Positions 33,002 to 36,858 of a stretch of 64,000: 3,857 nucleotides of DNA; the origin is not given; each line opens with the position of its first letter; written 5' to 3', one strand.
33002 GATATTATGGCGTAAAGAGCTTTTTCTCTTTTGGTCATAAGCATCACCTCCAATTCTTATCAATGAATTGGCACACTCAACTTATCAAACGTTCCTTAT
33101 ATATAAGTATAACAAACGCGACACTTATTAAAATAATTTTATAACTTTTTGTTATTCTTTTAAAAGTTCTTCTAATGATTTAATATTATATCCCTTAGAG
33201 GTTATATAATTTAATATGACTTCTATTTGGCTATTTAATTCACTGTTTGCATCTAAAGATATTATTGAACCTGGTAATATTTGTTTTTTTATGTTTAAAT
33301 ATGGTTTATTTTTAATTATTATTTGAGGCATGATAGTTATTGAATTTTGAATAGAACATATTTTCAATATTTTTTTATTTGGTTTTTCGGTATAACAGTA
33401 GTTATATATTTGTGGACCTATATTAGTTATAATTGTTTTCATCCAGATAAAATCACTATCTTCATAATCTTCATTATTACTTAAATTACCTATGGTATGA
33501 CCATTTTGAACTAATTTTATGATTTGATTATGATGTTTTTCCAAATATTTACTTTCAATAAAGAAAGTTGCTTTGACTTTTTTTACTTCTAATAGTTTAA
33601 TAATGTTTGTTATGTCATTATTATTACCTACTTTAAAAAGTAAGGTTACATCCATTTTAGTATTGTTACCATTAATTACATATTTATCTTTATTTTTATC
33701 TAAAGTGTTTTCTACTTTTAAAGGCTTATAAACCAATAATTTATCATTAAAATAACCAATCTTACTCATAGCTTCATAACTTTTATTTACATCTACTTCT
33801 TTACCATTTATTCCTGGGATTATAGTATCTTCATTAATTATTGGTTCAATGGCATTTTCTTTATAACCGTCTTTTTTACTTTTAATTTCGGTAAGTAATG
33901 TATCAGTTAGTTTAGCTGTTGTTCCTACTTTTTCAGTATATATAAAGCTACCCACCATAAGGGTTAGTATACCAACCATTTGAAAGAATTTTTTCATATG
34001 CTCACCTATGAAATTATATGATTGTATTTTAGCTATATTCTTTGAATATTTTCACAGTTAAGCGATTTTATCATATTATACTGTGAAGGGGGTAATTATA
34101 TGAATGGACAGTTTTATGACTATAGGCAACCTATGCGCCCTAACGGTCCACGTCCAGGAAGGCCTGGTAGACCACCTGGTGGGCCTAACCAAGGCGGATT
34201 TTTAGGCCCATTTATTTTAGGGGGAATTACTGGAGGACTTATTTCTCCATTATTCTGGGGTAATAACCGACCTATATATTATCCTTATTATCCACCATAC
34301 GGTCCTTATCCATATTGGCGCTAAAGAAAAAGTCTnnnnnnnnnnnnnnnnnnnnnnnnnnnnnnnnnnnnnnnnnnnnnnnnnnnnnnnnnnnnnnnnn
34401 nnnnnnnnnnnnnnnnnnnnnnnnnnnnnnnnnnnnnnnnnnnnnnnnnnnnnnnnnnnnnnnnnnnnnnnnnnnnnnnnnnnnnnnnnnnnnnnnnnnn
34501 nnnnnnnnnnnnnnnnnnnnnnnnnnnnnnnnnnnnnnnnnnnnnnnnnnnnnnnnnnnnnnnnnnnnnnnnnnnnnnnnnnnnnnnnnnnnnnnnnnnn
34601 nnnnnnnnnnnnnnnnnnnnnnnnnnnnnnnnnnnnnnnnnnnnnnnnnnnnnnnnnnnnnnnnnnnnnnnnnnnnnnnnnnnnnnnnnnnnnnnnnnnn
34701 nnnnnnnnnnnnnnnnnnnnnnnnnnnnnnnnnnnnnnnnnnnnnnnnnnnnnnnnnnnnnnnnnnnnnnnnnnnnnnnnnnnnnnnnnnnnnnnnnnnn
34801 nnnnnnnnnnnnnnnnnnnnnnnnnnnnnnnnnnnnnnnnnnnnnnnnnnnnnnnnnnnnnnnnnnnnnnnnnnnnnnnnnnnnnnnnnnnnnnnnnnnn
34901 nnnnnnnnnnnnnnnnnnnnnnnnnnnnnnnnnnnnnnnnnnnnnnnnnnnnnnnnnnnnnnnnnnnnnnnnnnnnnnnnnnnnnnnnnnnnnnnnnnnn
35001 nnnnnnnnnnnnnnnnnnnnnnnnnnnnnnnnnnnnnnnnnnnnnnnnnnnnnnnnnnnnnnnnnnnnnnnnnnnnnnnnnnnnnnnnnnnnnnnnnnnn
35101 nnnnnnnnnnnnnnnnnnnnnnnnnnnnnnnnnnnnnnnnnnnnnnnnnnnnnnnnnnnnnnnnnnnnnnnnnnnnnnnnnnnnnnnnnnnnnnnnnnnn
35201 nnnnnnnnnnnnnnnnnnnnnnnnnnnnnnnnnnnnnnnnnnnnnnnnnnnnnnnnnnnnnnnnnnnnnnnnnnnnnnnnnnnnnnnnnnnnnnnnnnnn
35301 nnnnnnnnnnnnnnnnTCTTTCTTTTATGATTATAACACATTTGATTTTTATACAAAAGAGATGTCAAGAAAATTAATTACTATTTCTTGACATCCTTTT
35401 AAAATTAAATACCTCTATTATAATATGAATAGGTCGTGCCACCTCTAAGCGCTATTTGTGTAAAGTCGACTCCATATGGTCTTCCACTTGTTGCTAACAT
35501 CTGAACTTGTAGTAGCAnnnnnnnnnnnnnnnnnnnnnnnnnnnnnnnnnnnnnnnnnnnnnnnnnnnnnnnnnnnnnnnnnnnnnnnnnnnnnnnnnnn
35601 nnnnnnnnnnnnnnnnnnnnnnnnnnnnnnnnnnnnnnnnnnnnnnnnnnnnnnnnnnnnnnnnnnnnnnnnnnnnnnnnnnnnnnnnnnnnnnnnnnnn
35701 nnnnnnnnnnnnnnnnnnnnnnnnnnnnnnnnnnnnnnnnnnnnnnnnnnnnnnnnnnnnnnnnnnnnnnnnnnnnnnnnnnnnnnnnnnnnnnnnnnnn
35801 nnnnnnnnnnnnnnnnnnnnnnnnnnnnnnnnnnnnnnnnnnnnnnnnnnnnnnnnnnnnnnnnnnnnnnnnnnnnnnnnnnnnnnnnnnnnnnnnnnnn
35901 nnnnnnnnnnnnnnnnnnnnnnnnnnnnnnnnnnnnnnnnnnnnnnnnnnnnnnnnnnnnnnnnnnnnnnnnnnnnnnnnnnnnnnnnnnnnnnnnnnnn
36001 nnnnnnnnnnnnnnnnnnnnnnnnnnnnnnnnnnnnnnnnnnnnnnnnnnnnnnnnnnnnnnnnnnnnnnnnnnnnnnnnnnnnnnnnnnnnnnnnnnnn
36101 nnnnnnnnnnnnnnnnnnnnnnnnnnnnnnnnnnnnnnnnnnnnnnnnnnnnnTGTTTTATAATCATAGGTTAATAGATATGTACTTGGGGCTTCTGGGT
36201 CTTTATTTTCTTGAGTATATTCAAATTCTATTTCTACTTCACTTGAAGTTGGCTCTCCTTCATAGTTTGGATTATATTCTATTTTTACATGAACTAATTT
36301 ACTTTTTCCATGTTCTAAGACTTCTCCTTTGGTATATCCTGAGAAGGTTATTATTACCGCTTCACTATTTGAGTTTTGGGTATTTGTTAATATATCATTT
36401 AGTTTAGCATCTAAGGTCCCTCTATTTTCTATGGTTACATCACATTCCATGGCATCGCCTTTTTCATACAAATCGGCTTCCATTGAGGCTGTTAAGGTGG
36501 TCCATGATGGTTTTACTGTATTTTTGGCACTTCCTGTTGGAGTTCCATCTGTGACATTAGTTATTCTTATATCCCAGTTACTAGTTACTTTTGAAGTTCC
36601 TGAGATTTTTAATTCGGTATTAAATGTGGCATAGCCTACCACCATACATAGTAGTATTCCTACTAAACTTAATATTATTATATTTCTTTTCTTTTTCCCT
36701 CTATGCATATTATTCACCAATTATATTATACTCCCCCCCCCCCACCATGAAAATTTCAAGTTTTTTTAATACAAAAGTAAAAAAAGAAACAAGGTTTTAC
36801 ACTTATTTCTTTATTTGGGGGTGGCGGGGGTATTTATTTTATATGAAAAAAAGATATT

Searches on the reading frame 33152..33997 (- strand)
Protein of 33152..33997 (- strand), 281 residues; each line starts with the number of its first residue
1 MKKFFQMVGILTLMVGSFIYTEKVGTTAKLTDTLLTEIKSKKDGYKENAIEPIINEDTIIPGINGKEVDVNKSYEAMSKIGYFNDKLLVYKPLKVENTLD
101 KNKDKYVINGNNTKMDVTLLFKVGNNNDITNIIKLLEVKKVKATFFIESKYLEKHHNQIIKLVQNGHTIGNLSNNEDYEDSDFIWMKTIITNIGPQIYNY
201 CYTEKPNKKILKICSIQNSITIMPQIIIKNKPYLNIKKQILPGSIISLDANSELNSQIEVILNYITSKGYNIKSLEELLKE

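Call 11: search_protein_families(library=pfam, proteins=[window:33152-33997:-], max_evalue=0.1)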
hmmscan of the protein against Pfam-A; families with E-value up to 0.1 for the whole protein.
window:33152-33997:- (281 aa): 1 family
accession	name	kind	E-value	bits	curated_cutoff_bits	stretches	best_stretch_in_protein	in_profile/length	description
PF01522.26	Polysacc_deac_1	-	3e-09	37.3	23.1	1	111-174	3-66/124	Polysaccharide deacetylase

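Call 12: search_protein_families(library=ncbifam, proteins=[window:33152-33997:-], max_evalue=0.1)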
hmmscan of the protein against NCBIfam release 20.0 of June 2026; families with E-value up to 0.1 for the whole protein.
window:33152-33997:- (281 aa): 8 families
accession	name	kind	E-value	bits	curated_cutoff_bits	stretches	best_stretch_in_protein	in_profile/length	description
TIGR02873.1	spore_ylxY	hypoth_equivalog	8e-27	94.1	391.5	1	32-279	1-267/268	probable sporulation protein, polysaccharide deacetylase family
TIGR02884.1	spore_pdaA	equivalog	1.9e-13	50.7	298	2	95-175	19-98/224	delta-lactam-biosynthetic de-N-acetylase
TIGR02764.1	spore_ybaN_pdaB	equivalog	6.3e-12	45.7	237.4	1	112-175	3-67/191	polysaccharide deacetylase family sporulation protein PdaB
NF045821.1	PgAcgDacpgdA1_Bac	equivalog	2.7e-07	29.8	400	1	103-175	76-149/282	peptidoglycan-N-acetylglucosamine deacetylase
NF045820.1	PgAcgDacpgdA_Strep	equivalog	1.3e-05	24.2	800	1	110-175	263-329/463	peptidoglycan-N-acetylglucosamine deacetylase PgdA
TIGR04243.1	nodulat_NodB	equivalog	9.3e-05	22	240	1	116-173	3-61/197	chitooligosaccharide deacetylase NodB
NF045822.1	PgAcgDacpgdA2_Bac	equivalog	0.00013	21.4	400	1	108-179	64-134/274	peptidoglycan-N-acetylglucosamine deacetylase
TIGR03006.1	pepcterm_polyde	equivalog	0.0015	17.7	276.2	1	126-169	33-76/272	XrtA system polysaccharide deacetylase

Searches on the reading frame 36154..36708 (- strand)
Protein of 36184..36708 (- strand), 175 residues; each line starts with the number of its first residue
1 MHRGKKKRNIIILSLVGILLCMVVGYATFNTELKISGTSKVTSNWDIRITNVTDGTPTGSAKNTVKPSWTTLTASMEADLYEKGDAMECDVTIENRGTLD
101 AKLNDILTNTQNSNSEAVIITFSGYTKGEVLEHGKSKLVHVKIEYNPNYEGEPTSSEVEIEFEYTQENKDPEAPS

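Call 31: find_related_loci(query=A4, collection=genome_contigs, flank=2500)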
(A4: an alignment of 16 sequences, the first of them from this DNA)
Query A4 (185 aa) in genome_contigs; peptide patterns used: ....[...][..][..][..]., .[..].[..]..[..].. (x = any residue, [..] = any of these).
147 stretches matched a pattern; 67 encode a relative of the query (tblastn E <= 1e-3); 67 distinct loci.
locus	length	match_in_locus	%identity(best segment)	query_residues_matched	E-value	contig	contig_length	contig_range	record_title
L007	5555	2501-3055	79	1-185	5e-99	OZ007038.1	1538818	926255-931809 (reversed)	MAG: uncultured Bacilli bacterium isolate 6755_HET_CTRL_contig_17442_metaflye_circ MAG genome assembly, chromosome: 1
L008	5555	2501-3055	79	1-185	3e-98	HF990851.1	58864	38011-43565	Firmicutes bacterium CAG:822 genomic scaffold, scf23, whole genome shotgun sequence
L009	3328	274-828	77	1-185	5e-96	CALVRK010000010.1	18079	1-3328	MAG: uncultured Bacilli bacterium isolate BRZ_RP__bin37 genome assembly, contig: BRZ_RP__NODE_4864_length_18079_cov_5.34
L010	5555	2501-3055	76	1-185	2e-95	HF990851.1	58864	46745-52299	Firmicutes bacterium CAG:822 genomic scaffold, scf23, whole genome shotgun sequence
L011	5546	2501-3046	76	1-182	5e-94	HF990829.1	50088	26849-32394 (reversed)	Firmicutes bacterium CAG:822 genomic scaffold, scf2, whole genome shotgun sequence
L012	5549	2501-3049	77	1-182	5e-93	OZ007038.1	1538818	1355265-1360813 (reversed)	MAG: uncultured Bacilli bacterium isolate 6755_HET_CTRL_contig_17442_metaflye_circ MAG genome assembly, chromosome: 1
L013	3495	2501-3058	76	1-185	6e-91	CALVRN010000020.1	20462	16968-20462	MAG: uncultured Bacilli bacterium isolate BRZ_ID__bin45 genome assembly, contig: BRZ_ID__NODE_3585_length_20462_cov_26.7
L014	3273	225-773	77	1-182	9e-91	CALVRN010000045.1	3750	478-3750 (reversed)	MAG: uncultured Bacilli bacterium isolate BRZ_ID__bin45 genome assembly, contig: BRZ_ID__NODE_28270_length_3750_cov_24.6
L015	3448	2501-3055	68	1-185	4e-90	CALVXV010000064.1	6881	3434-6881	MAG: uncultured Bacilli bacterium isolate BRZ_MN__bin27 genome assembly, contig: BRZ_MN__NODE_7805_length_6881_cov_12.22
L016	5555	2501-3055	71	1-185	1e-89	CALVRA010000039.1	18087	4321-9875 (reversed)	MAG: uncultured Bacilli bacterium isolate BRZ_CL__bin38 genome assembly, contig: BRZ_CL__NODE_3221_length_18087_cov_12.4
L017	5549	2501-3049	75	1-182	3e-89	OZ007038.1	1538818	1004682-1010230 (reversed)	MAG: uncultured Bacilli bacterium isolate 6755_HET_CTRL_contig_17442_metaflye_circ MAG genome assembly, chromosome: 1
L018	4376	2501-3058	74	1-185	6e-89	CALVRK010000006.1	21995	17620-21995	MAG: uncultured Bacilli bacterium isolate BRZ_RP__bin37 genome assembly, contig: BRZ_RP__NODE_3557_length_21995_cov_4.84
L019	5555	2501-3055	68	1-185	1e-88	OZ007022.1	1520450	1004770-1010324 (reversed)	MAG: uncultured Bacilli bacterium isolate 6730_HET_VAC_s0.ctg000451l_hifiasm_large MAG genome assembly, chromosome: 1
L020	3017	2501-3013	77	1-171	7e-88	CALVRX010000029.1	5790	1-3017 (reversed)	MAG: uncultured Bacilli bacterium isolate E16__bin2 genome assembly, contig: E16__k127_2452923, whole genome shotgun seq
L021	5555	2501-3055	70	1-185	3e-87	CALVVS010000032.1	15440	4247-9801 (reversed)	MAG: uncultured Bacilli bacterium isolate BRZ_EQ__bin60 genome assembly, contig: BRZ_EQ__NODE_5807_length_15440_cov_8.97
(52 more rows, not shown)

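Call 42: predict_structure(alignment_id=A4)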
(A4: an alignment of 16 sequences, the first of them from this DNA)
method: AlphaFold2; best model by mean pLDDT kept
length: 185 residues; sequences in the alignment: 16
mean_pLDDT: 74.2   pTM: 0.61
mean pLDDT of the five models: 74.2, 70.7, 68.6, 67.9, 66.7
residues with pLDDT >= 90: 26; 70-90: 106; 50-70: 26; < 50: 27
segments of 3 or more residues with pLDDT < 50: 1-3, 30-40, 173-185
pLDDT, mean of each block of 10 residues (from residue 1): 57 73 58 43 76 91 87 87 89 89 81 75 84 90 86 76 72 42 34
secondary structure, 60 per line:
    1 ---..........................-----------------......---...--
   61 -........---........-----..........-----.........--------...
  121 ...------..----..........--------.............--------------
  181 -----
elements in order: H4-29 E47-52 E56-58 E62-69 E73-80 E86-95 E101-109 E118-123 E136-145 E154-166

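Call 44: fold_search(model_id=the predicted structure, library=pdb)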
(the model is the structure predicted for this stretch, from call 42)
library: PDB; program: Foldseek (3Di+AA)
matches with E <= 10: 775; with E <= 0.001: 0
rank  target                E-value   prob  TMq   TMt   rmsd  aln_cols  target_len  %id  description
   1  8q30_0                7.3e-03  0.99  0.23  0.28  14.1       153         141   14  Sulfolobus acidocaldarius AAP filament. (released 2024-03-06)
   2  5hlj                  1.2e-02  0.99  0.29  0.32   5.8        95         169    8  Crystal Structure of Major Envelope Protein VP24 from White Spot Syndrome Virus (released 2016-09-14)
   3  7ohi_A                1.4e-02  0.96  0.26  0.21   6.9       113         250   13  FCHO1-peptide-AP2 alpha ear complex (released 2022-06-01)
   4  2ed6_A                1.9e-02  0.98  0.25  0.27   6.7        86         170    7  Crystal Structure of Envelope Protein VP28 from White Spot Syndrome Virus (WSSV) (released 2007-06-05)
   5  2ymt_A                1.9e-02  0.93  0.27  0.38  11.1       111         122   11  gamma 2 adaptin EAR domain crystal structure with phage peptide GEEWGPWV (released 2013-07-10)
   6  3zhf_A                2.3e-02  0.90  0.26  0.37  11.7       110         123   12  gamma 2 adaptin EAR domain crystal structure with preS1 site1 peptide NPDWDFN (released 2013-07-10)
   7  9ppp_A                2.5e-02  0.93  0.27  0.22   7.2       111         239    8  Structure of Alpha Appendage of AP2 bound to the extended FxDxF motif derived of CCDC32 (released 2026-04-08)
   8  3hs8_A                2.6e-02  0.96  0.27  0.22   6.6       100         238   12  Intersectin 1-peptide-AP2 alpha ear complex (released 2010-02-23)
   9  2edm                  2.8e-02  0.89  0.30  0.33   9.7       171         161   11  Crystal Structure of Envelope Protein VP26 from White Spot Syndrome Virus (WSSV) (released 2007-06-05)
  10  1b9k                  2.9e-02  0.89  0.25  0.20   8.5       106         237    7  ALPHA-ADAPTIN APPENDAGE DOMAIN, FROM CLATHRIN ADAPTOR AP2 (released 1999-07-06)
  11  8ygr_A                2.9e-02  0.11  0.14  0.11  21.6       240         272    6  Cryo-EM structure of partial VP4 from simian rotavirus SA11 (released 2025-02-12)
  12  8h2i_cA               2.9e-02  0.11  0.14  0.11  17.3       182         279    9  Near-atomic structure of five-fold averaged PBCV-1 capsid (released 2022-11-16)
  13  1pzd                  3.1e-02  0.54  0.25  0.19  16.6       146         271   12  Structural Identification of a conserved appendage domain in the carboxyl-terminus of the COPI gamma-subunit. (released 2003-10-14)
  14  8h2i_cM               3.2e-02  0.10  0.12  0.10  18.4       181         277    8  Near-atomic structure of five-fold averaged PBCV-1 capsid (released 2022-11-16)
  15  2dwx_C                3.4e-02  0.80  0.26  0.35  11.6       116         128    9  Co-crystal Structure Analysis of GGA1-GAE with the WNSF motif (released 2007-04-17)
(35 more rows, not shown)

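Call 46: search_protein_families(library=ncbifam, proteins=[window:36184-36708:-], max_evalue=10)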
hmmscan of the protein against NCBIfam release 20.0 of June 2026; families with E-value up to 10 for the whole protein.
seq(175 aa): 1 family
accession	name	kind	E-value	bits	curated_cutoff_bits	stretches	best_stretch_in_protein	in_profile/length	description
NF053819.1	EF0750_LPXTG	subfamily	0.041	14.4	47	1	5-67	2-55/105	EF2685/EF0750 family sortase-dependent surface protein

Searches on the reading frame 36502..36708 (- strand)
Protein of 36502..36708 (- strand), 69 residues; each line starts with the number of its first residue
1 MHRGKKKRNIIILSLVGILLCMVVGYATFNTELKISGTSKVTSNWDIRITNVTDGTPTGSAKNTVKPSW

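Call 46: search_protein_families(library=ncbifam, proteins=[window:36502-36708:-], max_evalue=10)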
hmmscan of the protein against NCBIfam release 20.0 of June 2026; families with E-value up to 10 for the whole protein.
seq(69 aa): 2 families
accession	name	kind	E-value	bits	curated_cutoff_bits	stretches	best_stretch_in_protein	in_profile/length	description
NF053819.1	EF0750_LPXTG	subfamily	0.0089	16.5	47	1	5-64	2-55/105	EF2685/EF0750 family sortase-dependent surface protein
NF004285.1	PRK05696.1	equivalog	0.1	12.4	179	1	3-29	13-39/171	flagellar basal body-associated protein FliL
